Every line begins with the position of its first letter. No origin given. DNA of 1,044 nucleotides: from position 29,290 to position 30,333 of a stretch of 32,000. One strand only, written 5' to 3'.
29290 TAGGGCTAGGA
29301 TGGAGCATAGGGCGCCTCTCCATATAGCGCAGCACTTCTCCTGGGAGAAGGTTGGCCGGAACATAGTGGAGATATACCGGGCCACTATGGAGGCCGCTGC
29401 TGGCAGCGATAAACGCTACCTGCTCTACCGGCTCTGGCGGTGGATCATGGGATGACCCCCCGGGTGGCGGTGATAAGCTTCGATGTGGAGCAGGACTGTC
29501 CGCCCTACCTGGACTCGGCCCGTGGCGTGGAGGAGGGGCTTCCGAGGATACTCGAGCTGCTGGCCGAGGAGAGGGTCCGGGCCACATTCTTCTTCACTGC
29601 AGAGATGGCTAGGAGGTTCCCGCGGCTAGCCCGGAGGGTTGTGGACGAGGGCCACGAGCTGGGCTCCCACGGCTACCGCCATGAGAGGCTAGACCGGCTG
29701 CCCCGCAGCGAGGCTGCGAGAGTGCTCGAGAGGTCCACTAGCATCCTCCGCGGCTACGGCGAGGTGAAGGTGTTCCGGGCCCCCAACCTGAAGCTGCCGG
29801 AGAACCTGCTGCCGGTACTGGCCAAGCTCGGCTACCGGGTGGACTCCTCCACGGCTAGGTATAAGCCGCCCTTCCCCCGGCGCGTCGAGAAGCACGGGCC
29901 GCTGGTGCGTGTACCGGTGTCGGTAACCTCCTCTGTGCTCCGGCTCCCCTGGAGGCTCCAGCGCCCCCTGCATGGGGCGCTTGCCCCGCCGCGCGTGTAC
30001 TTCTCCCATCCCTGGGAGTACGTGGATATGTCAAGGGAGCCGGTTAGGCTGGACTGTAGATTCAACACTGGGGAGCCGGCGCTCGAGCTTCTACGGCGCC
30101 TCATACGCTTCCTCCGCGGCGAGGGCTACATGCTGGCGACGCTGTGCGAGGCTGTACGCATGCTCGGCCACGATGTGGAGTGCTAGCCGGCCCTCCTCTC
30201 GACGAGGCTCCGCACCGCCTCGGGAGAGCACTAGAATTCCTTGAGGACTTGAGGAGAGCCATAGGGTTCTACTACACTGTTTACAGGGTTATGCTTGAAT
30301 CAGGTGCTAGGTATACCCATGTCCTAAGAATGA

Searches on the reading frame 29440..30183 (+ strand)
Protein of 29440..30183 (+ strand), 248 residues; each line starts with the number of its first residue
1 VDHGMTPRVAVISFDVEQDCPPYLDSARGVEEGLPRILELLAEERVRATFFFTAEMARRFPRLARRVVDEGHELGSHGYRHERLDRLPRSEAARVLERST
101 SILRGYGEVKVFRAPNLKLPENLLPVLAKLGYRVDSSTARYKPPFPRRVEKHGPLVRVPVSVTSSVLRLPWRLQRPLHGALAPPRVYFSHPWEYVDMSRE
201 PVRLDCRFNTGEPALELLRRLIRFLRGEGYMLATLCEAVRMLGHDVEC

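Call 89: search_protein_families(library=pfam, proteins=[window:29440-30183:+], max_evalue=0.00001)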
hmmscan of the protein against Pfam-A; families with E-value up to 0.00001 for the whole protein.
window:29440-30183:+ (248 aa): 1 family
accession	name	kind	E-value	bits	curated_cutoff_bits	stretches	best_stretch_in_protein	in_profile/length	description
PF01522.26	Polysacc_deac_1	-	2.6e-22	79.5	23.1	1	8-134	7-123/124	Polysaccharide deacetylase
